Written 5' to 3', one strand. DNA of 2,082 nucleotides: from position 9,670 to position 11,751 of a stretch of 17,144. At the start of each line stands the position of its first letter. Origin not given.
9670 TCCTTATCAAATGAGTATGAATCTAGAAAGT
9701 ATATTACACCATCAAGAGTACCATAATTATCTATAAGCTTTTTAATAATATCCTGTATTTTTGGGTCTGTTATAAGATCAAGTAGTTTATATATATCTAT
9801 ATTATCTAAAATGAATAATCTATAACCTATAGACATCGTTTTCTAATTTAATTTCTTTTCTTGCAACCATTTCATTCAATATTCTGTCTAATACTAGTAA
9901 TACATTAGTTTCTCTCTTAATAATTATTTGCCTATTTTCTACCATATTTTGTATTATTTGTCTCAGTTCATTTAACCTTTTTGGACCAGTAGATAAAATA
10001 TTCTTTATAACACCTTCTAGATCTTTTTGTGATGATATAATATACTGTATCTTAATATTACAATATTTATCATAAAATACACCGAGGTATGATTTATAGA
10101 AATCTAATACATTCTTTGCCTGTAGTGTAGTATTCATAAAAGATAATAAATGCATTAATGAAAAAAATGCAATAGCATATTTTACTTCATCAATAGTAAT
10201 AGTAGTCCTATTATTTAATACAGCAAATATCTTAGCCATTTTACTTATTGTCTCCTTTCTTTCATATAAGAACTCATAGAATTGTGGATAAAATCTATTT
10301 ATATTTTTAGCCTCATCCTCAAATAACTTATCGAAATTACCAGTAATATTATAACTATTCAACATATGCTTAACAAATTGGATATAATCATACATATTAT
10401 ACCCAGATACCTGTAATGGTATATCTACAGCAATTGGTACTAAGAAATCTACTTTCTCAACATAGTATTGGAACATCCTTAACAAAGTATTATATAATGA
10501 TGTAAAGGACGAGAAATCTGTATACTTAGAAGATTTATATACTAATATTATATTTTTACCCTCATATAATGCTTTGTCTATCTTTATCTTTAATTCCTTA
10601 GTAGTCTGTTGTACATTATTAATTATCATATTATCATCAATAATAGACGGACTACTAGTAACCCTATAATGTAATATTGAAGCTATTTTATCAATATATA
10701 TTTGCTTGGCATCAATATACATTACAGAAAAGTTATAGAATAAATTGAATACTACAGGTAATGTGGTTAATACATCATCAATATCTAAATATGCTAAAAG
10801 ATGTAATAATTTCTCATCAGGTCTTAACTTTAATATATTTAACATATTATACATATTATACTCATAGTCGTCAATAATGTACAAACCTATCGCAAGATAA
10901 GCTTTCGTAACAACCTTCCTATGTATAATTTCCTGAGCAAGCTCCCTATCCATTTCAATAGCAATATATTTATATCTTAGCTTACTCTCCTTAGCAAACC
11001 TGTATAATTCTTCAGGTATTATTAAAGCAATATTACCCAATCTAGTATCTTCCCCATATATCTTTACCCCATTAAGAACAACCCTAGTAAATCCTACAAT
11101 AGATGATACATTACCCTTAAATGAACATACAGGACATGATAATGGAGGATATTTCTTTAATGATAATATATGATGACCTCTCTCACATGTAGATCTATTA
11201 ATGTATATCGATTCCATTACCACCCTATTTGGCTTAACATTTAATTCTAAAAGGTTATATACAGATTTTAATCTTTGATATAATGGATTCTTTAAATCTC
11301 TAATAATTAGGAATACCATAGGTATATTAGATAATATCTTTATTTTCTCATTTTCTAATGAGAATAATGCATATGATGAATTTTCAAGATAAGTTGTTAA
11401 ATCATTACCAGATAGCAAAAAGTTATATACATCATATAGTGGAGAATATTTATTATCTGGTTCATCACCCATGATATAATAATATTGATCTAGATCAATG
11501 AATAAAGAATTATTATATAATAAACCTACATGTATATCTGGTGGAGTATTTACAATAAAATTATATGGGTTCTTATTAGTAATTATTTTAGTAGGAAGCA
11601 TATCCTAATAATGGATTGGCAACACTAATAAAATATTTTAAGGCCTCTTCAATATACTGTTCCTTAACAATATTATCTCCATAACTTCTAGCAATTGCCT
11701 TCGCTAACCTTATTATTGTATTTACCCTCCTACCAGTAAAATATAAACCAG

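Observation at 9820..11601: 593-aa Zn-ribbon protein: inactivated MCM paralogue or AEP primase-like partner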

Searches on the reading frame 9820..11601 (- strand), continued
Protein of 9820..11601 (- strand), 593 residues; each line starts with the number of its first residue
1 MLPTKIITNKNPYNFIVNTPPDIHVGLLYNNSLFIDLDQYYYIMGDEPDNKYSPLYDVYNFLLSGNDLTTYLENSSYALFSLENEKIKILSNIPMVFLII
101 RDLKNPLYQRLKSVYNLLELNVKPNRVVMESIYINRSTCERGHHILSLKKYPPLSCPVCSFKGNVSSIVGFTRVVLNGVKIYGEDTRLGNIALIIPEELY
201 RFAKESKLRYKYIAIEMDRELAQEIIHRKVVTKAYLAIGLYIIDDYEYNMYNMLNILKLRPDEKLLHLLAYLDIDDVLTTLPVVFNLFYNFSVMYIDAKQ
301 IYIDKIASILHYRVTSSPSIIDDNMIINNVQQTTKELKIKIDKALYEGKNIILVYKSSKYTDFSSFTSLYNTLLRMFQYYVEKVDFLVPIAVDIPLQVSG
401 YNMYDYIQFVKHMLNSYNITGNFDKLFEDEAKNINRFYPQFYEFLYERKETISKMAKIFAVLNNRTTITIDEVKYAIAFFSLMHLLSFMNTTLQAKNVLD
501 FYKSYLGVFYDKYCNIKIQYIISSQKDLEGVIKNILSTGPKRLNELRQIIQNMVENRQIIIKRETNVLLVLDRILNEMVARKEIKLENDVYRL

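Call 48: fold_search(model_id=the predicted structure, library=pdb)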
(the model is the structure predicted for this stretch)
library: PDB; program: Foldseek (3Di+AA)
matches with E <= 10: 663; with E <= 0.001: 97
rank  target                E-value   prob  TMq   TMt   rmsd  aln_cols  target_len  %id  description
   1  8s09_2                2.7e-07  1.00  0.21  0.19  17.5       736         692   12  H. sapiens MCM2-7 double hexamer bound to double stranded DNA (released 2024-10-02)
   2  8ouw_6                3.5e-07  1.00  0.17  0.15  21.1       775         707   10  Cryo-EM structure of CMG helicase bound to TIM-1/TIPN-1 and homodimeric DNSN-1 on fork DNA (Caenorhabditis elegans) (released 2023-08-16)
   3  8b9d_4                4.4e-07  1.00  0.17  0.16  21.2       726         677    8  Human replisome bound by Pol Alpha (released 2023-08-09)
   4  8s09_5                5.5e-07  1.00  0.21  0.19  18.4       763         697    9  H. sapiens MCM2-7 double hexamer bound to double stranded DNA (released 2024-10-02)
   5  9e2x_5                1.0e-06  1.00  0.19  0.18  21.0       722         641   11  Cryo-EM structure of yeast CMG helicase stalled at G4-containing DNA template, state 2 (released 2025-03-19)
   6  9gjw_6                1.1e-06  1.00  0.21  0.19  19.5       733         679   10  OCCM maturation intermediate stalled with an Arginine Finger mutation in Mcm2 (released 2025-03-05)
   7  8s0a_2                1.1e-06  1.00  0.20  0.19  17.5       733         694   12  H. sapiens MCM2-7 hexamer bound to double stranded DNA (released 2024-10-02)
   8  8s0a_5                1.4e-06  1.00  0.19  0.18  18.3       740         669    9  H. sapiens MCM2-7 hexamer bound to double stranded DNA (released 2024-10-02)
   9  7plo_2                1.4e-06  0.99  0.18  0.16  21.2       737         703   10  H. sapiens replisome-CUL2/LRR1 complex (released 2021-11-10)
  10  8w7s_7                1.5e-06  1.00  0.19  0.18  18.3       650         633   10  Yeast replisome in state IV (released 2023-12-20)
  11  8p5e_5                1.8e-06  1.00  0.21  0.18  19.5       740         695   11  S. cerevisiae nexus-sCMGE after DNA replication initiation (released 2024-05-29)
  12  8ouw_2                2.7e-06  1.00  0.26  0.23  17.1       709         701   11  Cryo-EM structure of CMG helicase bound to TIM-1/TIPN-1 and homodimeric DNSN-1 on fork DNA (Caenorhabditis elegans) (released 2023-08-16)
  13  8p62_5                2.7e-06  1.00  0.21  0.18  19.2       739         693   11  S. cerevisiae ssDNA-sCMGE after DNA replication initiation (released 2024-05-29)
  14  6xtx_2                2.7e-06  0.99  0.21  0.19  17.7       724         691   11  CryoEM structure of human CMG bound to ATPgammaS and DNA (released 2020-05-27)
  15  8q67_E                3.2e-06  1.00  0.19  0.19  16.5       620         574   12  Crystal structure of a homohexameric MCM from M. acidophilum (released 2025-03-12)
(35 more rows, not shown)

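Call 52: fold_search(model_id=the predicted structure, library=viral)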
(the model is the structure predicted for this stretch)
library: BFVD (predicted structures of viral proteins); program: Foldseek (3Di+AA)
matches with E <= 10: 458; with E <= 0.001: 1
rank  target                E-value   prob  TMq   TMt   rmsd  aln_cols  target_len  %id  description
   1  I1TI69                5.8e-06  1.00  0.20  0.21  20.0       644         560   10  (no name in the UniProt tables at hand)
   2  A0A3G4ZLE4            2.5e-02  0.10  0.10  0.08  25.0       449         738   14  ATPase [Terrestrivirus sp.]
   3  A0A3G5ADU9            2.9e-02  0.12  0.10  0.14  35.0       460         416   11  Uncharacterized protein [Satyrvirus sp.]
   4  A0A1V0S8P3            3.9e-02  0.08  0.09  0.09  24.3       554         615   11  Dynamin N-terminal domain-containing protein [Catovirus CTV1]
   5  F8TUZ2                4.1e-02  0.35  0.13  0.20  13.4       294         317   11  (no name in the UniProt tables at hand)
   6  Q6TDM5                4.9e-02  0.44  0.18  0.22  14.4       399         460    8  ORF A460 [Sulfolobus virus Kamchatka 1]
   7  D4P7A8                6.8e-02  0.38  0.14  0.14  14.0       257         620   10  (no name in the UniProt tables at hand)
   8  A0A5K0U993            9.1e-02  0.21  0.11  0.23  22.9       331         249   11  Putative hydrolase [Yasminevirus sp. GU-2018]
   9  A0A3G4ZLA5            9.6e-02  0.07  0.10  0.08  25.4       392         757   11  ATPase [Terrestrivirus sp.]
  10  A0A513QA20            1.3e-01  0.06  0.08  0.06  20.8       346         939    9  Polyprotein 1ab (Fragment) [Porcine torovirus]
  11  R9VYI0                1.8e-01  0.23  0.17  0.12  15.7       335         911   12  Putative DNA primase [Serratia phage Eta]
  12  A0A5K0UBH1            1.8e-01  0.06  0.08  0.05  21.6       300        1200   10  VWFA domain-containing protein [Yasminevirus sp. GU-2018]
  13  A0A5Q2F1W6            1.9e-01  0.04  0.06  0.12  33.7       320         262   10  Uncharacterized protein [Serratia phage JS26]
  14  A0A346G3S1            2.0e-01  0.10  0.08  0.10  21.0       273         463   12  (no name in the UniProt tables at hand)
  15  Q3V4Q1                2.1e-01  0.16  0.17  0.16  19.3       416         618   10  Structural protein ORF618 [Acidianus two-tailed virus]
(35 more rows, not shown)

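Call 53: search_solved_structures(query=A2, max_evalue=10, show_alignments=3)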
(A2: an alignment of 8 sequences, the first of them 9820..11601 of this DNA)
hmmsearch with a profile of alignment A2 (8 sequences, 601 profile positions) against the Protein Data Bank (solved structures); distinct sequences matched with E-value up to 10: 4.
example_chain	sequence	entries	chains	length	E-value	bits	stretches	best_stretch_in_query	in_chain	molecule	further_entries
7tgh_S1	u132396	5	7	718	0.61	11.9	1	156-198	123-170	NADH-ubiquinone oxidoreductase 75 kDa subunit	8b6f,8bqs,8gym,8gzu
6f3t_F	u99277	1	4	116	1.3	10.7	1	444-485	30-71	Transcription initiation factor TFIID subunit 9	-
5kl1_B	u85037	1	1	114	2.1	10.1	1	109-178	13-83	Protein nanos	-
5kl8_B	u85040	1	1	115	2.2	10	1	109-178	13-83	Protein nanos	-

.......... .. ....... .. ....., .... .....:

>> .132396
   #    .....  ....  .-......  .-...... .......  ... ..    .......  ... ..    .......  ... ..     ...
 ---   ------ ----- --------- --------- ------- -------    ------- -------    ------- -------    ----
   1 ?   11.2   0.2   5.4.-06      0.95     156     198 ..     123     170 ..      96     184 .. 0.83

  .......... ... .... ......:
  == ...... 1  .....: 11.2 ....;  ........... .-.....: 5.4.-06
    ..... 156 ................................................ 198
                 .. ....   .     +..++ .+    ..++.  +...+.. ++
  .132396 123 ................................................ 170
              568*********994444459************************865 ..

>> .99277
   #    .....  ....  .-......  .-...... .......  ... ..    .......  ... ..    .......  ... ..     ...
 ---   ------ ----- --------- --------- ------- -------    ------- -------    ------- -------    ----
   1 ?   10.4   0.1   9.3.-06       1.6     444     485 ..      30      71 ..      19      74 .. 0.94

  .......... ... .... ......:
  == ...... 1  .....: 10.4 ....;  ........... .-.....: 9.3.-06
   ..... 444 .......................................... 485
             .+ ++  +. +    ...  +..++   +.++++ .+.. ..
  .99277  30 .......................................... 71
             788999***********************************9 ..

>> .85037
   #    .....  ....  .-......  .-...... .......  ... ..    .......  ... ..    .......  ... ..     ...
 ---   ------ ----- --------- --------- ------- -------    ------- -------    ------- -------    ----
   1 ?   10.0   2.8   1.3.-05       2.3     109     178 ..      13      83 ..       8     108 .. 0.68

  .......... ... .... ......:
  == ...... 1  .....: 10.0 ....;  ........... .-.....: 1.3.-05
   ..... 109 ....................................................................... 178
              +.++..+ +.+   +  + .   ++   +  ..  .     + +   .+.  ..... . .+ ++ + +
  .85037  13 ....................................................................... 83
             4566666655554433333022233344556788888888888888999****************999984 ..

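Call 54: find_related_loci(query=A2, collection=viral_contigs, flank=10000)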
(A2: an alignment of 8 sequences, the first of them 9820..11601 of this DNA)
Query A2 (593 aa) in viral_contigs; peptide patterns used: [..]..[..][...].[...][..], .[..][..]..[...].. (x = any residue, [..] = any of these).
599 stretches matched a pattern, but none encodes a relative of the query by tblastn (E <= 1e-3).

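Call 55: find_related_loci(query=A2, collection=genome_contigs, flank=10000)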
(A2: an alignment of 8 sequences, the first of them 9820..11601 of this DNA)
Query A2 (593 aa) in genome_contigs; peptide patterns used: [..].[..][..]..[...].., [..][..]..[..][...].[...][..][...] (x = any residue, [..] = any of these).
97 stretches matched a pattern, but none encodes a relative of the query by tblastn (E <= 1e-3).

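Call 56: find_related_loci(query=A2, collection=metagenome_contigs, flank=10000)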
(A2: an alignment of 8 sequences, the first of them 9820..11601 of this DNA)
Query A2 (593 aa) in metagenome_contigs; peptide patterns used: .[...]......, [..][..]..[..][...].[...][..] (x = any residue, [..] = any of these).
584 stretches matched a pattern; 4 encode a relative of the query (tblastn E <= 1e-3); 4 distinct loci.
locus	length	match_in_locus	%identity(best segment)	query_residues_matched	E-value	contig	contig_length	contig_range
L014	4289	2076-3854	83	1-593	0e+0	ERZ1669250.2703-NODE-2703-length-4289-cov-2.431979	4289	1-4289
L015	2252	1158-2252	95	1-365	0e+0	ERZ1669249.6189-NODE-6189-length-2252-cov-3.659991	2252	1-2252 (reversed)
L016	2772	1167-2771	37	5-529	2e-106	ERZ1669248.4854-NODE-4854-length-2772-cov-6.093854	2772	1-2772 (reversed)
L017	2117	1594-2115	83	1-174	2e-101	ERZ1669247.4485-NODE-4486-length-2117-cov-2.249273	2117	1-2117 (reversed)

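Call 75: search_protein_families(library=padloc, proteins=[window:9820-11601:-], max_evalue=10)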
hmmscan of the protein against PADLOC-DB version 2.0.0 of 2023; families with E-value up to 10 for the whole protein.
window:9820-11601:- (593 aa): 0 families

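Call 81: find_encoding_contigs(protein=P0045, flank=10000, max_places=3)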
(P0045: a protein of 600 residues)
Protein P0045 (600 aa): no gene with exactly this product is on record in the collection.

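Call 95: fold_search(model_id=the predicted structure, library=pdb)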
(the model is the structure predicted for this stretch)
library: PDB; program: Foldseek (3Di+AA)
matches with E <= 10: 181; with E <= 0.001: 0
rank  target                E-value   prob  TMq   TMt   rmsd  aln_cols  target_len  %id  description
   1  6l8d_E                6.7e-01  0.25  0.12  0.23  11.5       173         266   12  Hexameric structure of the ATPase subunit of magnesium chelatase (released 2020-01-15)
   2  7w1y_2                6.7e-01  0.25  0.13  0.11  14.4       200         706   14  Human MCM double hexamer bound to natural DNA duplex (polyAT/polyTA) (released 2023-02-08)
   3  6l8d_D                7.0e-01  0.25  0.12  0.23  10.5       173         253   13  Hexameric structure of the ATPase subunit of magnesium chelatase (released 2020-01-15)
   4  8s0a_2                7.4e-01  0.33  0.15  0.13  13.9       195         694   14  H. sapiens MCM2-7 hexamer bound to double stranded DNA (released 2024-10-02)
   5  8ouw_2                7.4e-01  0.30  0.14  0.12  14.6       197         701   11  Cryo-EM structure of CMG helicase bound to TIM-1/TIPN-1 and homodimeric DNSN-1 on fork DNA (Caenorhabditis elegans) (released 2023-08-16)
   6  6l8d_B                7.4e-01  0.25  0.12  0.22  10.5       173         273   13  Hexameric structure of the ATPase subunit of magnesium chelatase (released 2020-01-15)
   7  8s09_2                1.0e+00  0.25  0.15  0.13  14.7       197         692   12  H. sapiens MCM2-7 double hexamer bound to double stranded DNA (released 2024-10-02)
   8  1ng6                  1.0e+00  0.12  0.10  0.25  11.0       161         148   12  Structure of Cytosolic Protein of Unknown Function YqeY from Bacillus subtilis (released 2003-07-15)
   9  3jui                  1.0e+00  0.07  0.09  0.19  14.8       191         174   12  Crystal Structure of the C-terminal Domain of Human Translation Initiation Factor eIF2B epsilon Subunit (released 2009-10-06)
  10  6l8d_A                1.2e+00  0.18  0.12  0.22  11.5       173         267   12  Hexameric structure of the ATPase subunit of magnesium chelatase (released 2020-01-15)
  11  7pfo_2                1.3e+00  0.10  0.11  0.10  17.7       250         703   13  Core human replisome (released 2021-11-10)
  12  7plo_2                1.3e+00  0.09  0.10  0.09  17.1       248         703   11  H. sapiens replisome-CUL2/LRR1 complex (released 2021-11-10)
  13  6l8d_F                1.4e+00  0.16  0.12  0.22  11.4       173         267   11  Hexameric structure of the ATPase subunit of magnesium chelatase (released 2020-01-15)
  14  8q6p_2                1.6e+00  0.16  0.14  0.18  14.7       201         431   11  X. laevis CMG dimer bound to dimeric DONSON - MCM ATPase (released 2023-10-18)
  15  9ik4_A                1.6e+00  0.02  0.07  0.06  32.4       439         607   14  Cryo-EM structure of Arabidopsis thaliana phosphate transporter PHO1;H1 (released 2025-01-22)
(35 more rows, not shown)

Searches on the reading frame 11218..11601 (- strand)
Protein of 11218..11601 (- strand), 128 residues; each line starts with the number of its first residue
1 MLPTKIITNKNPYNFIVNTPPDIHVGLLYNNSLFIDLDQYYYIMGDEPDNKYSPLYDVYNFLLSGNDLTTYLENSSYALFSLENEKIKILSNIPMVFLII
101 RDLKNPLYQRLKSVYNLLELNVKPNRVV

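Call 74: search_protein_families(library=pfam, proteins=[window:11218-11601:-], max_evalue=10)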
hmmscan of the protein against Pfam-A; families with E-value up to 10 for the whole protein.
seq(128 aa): 0 families
